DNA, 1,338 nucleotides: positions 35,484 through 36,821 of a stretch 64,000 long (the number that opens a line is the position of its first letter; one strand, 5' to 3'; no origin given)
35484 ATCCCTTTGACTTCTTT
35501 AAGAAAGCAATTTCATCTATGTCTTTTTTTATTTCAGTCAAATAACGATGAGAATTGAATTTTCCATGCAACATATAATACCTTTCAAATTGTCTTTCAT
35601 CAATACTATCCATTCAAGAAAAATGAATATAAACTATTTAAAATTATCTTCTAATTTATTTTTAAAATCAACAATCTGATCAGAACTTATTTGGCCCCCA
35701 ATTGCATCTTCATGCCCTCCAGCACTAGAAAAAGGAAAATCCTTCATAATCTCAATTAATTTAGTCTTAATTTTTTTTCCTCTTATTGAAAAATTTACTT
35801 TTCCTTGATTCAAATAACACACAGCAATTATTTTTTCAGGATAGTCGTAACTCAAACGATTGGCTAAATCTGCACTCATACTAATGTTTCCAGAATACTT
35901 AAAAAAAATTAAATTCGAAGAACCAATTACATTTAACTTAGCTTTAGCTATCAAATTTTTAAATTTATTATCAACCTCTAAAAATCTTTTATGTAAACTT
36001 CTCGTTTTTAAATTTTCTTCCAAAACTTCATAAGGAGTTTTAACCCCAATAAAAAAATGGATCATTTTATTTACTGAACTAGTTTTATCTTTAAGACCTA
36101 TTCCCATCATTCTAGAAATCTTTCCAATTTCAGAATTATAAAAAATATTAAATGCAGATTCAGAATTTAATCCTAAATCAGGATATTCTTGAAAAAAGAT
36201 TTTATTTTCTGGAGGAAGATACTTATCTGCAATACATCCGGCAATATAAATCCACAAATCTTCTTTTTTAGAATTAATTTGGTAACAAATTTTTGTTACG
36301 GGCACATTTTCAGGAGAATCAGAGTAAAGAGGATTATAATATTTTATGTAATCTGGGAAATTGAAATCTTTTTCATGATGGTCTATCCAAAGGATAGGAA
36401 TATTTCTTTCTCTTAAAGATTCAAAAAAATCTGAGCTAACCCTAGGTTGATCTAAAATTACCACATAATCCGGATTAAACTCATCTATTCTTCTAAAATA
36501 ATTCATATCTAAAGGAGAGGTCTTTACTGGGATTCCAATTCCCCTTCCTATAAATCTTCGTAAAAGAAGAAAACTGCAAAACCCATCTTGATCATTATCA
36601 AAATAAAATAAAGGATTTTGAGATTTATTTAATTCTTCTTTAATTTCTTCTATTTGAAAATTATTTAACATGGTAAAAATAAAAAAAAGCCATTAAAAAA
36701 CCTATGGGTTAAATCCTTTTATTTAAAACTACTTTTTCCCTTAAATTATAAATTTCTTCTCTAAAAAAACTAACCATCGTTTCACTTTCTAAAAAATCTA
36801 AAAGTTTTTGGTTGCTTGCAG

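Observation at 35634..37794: Bacterial-type DisA diadenylate cyclase co-transcribed with a DhhP-like DHH phosphodiesterase in an archaeon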

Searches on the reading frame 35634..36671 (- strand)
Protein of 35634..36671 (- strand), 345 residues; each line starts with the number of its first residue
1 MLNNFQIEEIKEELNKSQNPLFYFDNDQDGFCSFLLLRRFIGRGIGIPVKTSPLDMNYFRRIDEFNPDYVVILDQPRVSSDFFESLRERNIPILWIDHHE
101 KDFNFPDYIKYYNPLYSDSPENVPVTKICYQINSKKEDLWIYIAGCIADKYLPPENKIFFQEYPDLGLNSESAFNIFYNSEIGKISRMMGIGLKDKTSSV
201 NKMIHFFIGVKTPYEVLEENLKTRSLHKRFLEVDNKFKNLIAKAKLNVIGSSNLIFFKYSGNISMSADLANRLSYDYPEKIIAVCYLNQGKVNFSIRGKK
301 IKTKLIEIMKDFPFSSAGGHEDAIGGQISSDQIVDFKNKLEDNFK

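Call 4: search_protein_families(library=ncbifam, proteins=[window:35634-36671:-], max_evalue=0.01)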
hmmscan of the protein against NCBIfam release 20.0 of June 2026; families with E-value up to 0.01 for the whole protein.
window:35634-36671:- (345 aa): 2 families
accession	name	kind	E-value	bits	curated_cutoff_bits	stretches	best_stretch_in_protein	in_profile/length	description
TIGR00644.1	recJ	equivalog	2.4e-13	49.2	396.9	2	242-345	320-423/546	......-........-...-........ exonuclease RecJ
NF053576.1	RecJ_archaeal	equivalog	3.4e-05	22.9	360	0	248-342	340-447/452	RecJ family nuclease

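Call 5: search_protein_families(library=pfam, proteins=[window:35634-36671:-], max_evalue=0.01)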
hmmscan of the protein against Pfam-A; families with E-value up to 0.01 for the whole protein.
window:35634-36671:- (345 aa): 2 families
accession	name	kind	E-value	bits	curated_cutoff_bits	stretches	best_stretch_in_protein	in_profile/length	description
PF02272.25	DHHA1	-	8e-07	29.9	25.9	1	265-344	17-100/102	DHHA1 domain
PF01368.27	DHH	-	4e-06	27.5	28.1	1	24-123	6-97/125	DHH family, N-terminal domain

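Call 11: search_solved_structures(query=window:35634-36671:-, max_evalue=1, show_alignments=2)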
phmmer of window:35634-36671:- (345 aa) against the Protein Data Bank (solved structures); distinct sequences matched with E-value up to 1: 2.
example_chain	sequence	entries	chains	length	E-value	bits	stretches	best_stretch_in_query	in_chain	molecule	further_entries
9kcl_N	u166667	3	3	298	0.94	12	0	150-181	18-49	Protein NDRG3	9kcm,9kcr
6l4h_A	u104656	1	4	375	0.96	11.9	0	149-181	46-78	Protein NDRG3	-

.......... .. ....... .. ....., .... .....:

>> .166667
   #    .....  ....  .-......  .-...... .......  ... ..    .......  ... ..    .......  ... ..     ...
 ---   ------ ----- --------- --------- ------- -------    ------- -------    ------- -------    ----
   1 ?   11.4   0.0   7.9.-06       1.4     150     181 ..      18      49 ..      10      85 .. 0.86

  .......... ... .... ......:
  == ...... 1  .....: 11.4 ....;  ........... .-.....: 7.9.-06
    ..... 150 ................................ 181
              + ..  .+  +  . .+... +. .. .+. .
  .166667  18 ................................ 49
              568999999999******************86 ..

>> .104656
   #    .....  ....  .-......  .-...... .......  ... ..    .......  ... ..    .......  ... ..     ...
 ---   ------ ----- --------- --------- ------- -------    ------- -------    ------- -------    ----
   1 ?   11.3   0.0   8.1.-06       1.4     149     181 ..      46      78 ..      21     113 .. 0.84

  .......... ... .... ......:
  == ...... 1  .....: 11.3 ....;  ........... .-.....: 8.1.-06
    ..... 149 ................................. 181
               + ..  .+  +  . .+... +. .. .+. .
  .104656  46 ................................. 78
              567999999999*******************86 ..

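Call 13: find_homologous_proteins(query=window:35634-36671:-, max_evalue=0.001)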
Query window:35634-36671:- (345 aa): 829 proteins with E <= 0.001 among 2229 candidates; the best 120 are listed.
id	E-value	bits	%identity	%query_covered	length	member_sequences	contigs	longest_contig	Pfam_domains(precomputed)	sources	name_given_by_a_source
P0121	7.6e-230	780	100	100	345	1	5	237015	PF01368.28,PF02272.25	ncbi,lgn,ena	-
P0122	6.5e-138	478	59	96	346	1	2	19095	PF01368.28,PF02272.25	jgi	jgi:single-stranded DNA-specific DHH superfamily exonuclease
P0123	6.0e-133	462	57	99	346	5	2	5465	PF01368.28,PF02272.25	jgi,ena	-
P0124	6.9e-133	461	57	99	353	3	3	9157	PF01368.28,PF02272.25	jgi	jgi:single-stranded DNA-specific DHH superfamily exonuclease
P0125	9.2e-133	461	59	100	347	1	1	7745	PF01368.28,PF02272.25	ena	-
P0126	8.1e-132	458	57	98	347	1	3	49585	PF01368.28,PF02272.25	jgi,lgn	jgi:single-stranded DNA-specific DHH superfamily exonuclease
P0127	8.7e-132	458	58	100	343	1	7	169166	PF01368.28,PF02272.25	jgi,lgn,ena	jgi:single-stranded DNA-specific DHH superfamily exonuclease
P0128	1.1e-131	457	56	100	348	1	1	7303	PF01368.28,PF02272.25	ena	-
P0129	1.1e-130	454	57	98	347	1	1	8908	PF01368.28,PF02272.25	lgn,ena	-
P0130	4.5e-130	452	56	99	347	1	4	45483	PF01368.28,PF02272.25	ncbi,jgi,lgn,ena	-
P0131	6.0e-130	452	56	99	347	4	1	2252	PF01368.28,PF02272.25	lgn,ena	-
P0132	6.1e-130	452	58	100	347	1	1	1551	PF01368.28,PF02272.25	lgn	-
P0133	4.9e-129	449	58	99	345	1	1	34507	PF01368.28,PF02272.25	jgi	jgi:single-stranded DNA-specific DHH superfamily exonuclease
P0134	1.3e-128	447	57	99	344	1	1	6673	PF01368.28,PF02272.25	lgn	-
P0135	1.4e-127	444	57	100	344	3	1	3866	PF01368.28,PF02272.25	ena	-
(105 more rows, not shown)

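Call 18: search_solved_structures(query=A1, max_evalue=1, show_alignments=2)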
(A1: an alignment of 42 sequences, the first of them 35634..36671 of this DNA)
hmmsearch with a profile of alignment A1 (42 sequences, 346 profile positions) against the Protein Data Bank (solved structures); distinct sequences matched with E-value up to 1: 8.
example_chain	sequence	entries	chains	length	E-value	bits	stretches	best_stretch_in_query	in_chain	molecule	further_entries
6tvv_A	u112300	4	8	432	2.5e-05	26.8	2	237-344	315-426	MjaRecJ | nuclease RecJ2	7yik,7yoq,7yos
7ykv_A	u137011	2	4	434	2.6e-05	26.7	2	237-344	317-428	archaeal nuclease RecJ2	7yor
8y30_A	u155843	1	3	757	0.00011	24.7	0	4-130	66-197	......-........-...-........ exonuclease RecJ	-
7bhi_A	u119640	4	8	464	0.00011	24.6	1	10-153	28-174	Conserved protein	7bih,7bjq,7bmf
5x4h_A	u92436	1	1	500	0.00018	23.9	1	25-151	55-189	Uncharacterized protein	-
5x4i_A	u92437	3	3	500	0.00056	22.3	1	25-151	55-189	Uncharacterized protein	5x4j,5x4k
9r7o_A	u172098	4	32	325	0.01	18.2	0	67-154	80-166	DHH family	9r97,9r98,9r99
5ghr_A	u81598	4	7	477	0.49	12.6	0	265-343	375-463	SsDNA-specific exonuclease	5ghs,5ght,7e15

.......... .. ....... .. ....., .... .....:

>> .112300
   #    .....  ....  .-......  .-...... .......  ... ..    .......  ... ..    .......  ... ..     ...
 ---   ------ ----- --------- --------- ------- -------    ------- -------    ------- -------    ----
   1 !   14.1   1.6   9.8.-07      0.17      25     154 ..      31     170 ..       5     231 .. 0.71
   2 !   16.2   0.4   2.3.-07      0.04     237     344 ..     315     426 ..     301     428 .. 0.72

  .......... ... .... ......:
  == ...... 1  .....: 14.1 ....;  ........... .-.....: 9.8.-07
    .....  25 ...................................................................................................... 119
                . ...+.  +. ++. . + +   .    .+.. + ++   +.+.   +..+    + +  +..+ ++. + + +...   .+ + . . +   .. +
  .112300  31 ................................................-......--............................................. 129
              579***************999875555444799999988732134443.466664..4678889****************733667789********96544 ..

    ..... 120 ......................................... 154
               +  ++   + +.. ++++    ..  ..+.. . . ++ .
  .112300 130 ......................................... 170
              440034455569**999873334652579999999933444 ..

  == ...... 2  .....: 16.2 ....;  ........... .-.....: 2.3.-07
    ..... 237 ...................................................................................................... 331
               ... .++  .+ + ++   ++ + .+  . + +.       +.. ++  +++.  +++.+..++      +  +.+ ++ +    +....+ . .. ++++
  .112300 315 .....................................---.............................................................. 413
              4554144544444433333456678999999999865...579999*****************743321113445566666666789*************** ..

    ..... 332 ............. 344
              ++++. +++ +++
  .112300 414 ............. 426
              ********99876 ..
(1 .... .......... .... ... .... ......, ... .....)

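Call 25: predict_structure(alignment_id=A1)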
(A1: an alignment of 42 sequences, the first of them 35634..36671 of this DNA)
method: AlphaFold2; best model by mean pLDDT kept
length: 345 residues; sequences in the alignment: 42
mean_pLDDT: 94.3   pTM: 0.91
mean pLDDT of the five models: 94.3, 94.3, 94.2, 93.4, 92.7
residues with pLDDT >= 90: 302; 70-90: 39; 50-70: 4; < 50: 0
segments of 3 or more residues with pLDDT < 50: none
pLDDT, mean of each block of 10 residues (from residue 1): 93 97 97 98 97 92 98 94 97 95 83 89 96 97 97 96 96 97 98 92 96 97 94 96 84 90 93 95 94 95 95 90 95 96 88
secondary structure, 60 per line:
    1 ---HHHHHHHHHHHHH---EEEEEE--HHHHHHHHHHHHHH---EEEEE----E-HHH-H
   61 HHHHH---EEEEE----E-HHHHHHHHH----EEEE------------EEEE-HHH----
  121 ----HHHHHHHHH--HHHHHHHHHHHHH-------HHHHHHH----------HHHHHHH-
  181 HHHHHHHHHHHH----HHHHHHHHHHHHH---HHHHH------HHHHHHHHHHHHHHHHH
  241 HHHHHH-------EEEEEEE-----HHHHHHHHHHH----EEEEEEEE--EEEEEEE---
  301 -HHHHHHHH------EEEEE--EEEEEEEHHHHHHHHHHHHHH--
elements in order: H4-16 E20-25 H28-41 E45-49 H60-65 E69-73 H80-88 E93-96 E109-112 H125-133 H136-148 H156-162 H173-179 H181-192 H197-209 H213-217 H224-246 E254-260 H266-276 E281-288 E291-297 H302-309 E316-320 E323-329 H330-343

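Call 31: fold_search(model_id=the predicted structure, library=pdb)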
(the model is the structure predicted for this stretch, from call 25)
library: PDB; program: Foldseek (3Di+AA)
matches with E <= 10: 1620; with E <= 0.001: 81
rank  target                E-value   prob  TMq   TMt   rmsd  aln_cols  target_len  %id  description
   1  7ykv_B                7.7e-16  1.00  0.66  0.54   6.8       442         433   16  The structure of archaeal nuclease RecJ2 from Methanocaldococcus jannaschii (released 2023-07-26)
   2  7bjq_A                3.2e-15  1.00  0.71  0.57   6.3       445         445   12  Crystal structure of RecJCdc45 from Methanothermobacter thermoautotroficus in complex with ssDNA (released 2022-07-27)
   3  7yik_B                4.5e-15  1.00  0.66  0.55   6.3       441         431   15  The structure of archaeal nuclease RecJ2 from Methanocaldococcus jannaschii (released 2023-07-19)
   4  8y30_A                7.3e-15  1.00  0.71  0.35   5.4       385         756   14  Crystal structure of Staphylococcus aureus RecJ protein in complex with Mg2+ (released 2025-01-29)
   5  6tvv_A                9.2e-15  1.00  0.59  0.49   8.2       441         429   15  Crystal structure of 3'-5' RecJ exonuclease from M. Jannaschii (released 2021-01-27)
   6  7bhi_A                1.2e-14  1.00  0.71  0.57   6.0       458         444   12  Crystal structure of RecJ-Cdc45 from Methanothermobacter Thermoautotrophicus (released 2022-07-20)
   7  7ykv_A                1.2e-14  1.00  0.63  0.53   7.2       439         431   15  The structure of archaeal nuclease RecJ2 from Methanocaldococcus jannaschii (released 2023-07-26)
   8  7e15_A                1.3e-14  1.00  0.49  0.40  12.8       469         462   14  Protein ternary complex working for DNA replication initiation (released 2021-10-06)
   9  7e15_D                1.4e-14  1.00  0.54  0.43   8.2       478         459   14  Protein ternary complex working for DNA replication initiation (released 2021-10-06)
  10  5ght                  1.6e-14  1.00  0.45  0.35  12.0       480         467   13  DNA replication protein (released 2016-10-12)
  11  8a8k_B                1.7e-14  1.00  0.65  0.70   5.5       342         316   17  PAP phosphatase from Methanothermococcus thermolithotrophicus refined to 3.1 A (released 2023-04-26)
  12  8a8k_A                1.9e-14  1.00  0.65  0.70   5.5       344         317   17  PAP phosphatase from Methanothermococcus thermolithotrophicus refined to 3.1 A (released 2023-04-26)
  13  7bih_A                2.0e-14  1.00  0.66  0.53   7.9       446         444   13  Crystal structure of RecJ-Cdc45 from Methanothermobacter Thermoautotrophicus in the closed state. (released 2022-07-27)
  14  5f54                  2.1e-14  1.00  0.66  0.36   6.0       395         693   14  Structure of RecJ complexed with dTMP (released 2016-06-15)
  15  7bih_B                2.5e-14  1.00  0.65  0.53   7.8       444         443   12  Crystal structure of RecJ-Cdc45 from Methanothermobacter Thermoautotrophicus in the closed state. (released 2022-07-27)
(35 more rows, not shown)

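Call 35: find_related_loci(query=A1, collection=metagenome_contigs, flank=4000)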
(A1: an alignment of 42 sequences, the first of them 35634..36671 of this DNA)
Query A1 (345 aa) in metagenome_contigs; peptide patterns used: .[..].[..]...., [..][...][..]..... (x = any residue, [..] = any of these).
600 stretches matched a pattern (row limit reached: there are more); 454 encode a relative of the query (tblastn E <= 1e-3); the best 80 are kept; 80 distinct loci.
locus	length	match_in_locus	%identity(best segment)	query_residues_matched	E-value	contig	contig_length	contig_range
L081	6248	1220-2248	58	1-344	1e-136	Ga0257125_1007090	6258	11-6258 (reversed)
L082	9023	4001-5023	57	1-341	1e-132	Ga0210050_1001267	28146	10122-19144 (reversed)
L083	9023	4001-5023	56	1-341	2e-132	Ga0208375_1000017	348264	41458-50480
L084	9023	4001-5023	56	1-341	3e-132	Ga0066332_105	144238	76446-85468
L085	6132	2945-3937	56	1-333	2e-121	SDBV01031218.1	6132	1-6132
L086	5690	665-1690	51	1-340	4e-118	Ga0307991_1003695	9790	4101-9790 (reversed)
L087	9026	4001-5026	51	1-340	2e-117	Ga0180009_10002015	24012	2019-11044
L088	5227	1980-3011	51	1-342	3e-117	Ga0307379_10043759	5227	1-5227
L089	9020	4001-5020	49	1-340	2e-116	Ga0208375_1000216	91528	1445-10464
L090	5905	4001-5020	49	1-340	2e-116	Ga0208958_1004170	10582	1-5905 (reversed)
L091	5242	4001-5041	49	1-345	7e-116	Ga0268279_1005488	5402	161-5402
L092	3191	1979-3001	50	1-341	2e-118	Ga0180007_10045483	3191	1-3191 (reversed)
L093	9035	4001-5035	49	1-343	3e-115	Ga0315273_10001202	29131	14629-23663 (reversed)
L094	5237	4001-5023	49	1-341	3e-115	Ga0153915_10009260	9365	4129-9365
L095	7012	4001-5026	50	1-342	6e-115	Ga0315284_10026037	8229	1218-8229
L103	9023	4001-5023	50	1-340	2e-113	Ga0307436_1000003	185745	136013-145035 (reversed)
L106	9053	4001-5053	47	1-341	6e-113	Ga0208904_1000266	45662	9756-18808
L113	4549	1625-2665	46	1-345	2e-112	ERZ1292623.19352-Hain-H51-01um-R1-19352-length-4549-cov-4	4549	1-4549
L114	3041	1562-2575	48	1-340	2e-115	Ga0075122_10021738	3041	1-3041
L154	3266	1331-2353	46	1-341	3e-108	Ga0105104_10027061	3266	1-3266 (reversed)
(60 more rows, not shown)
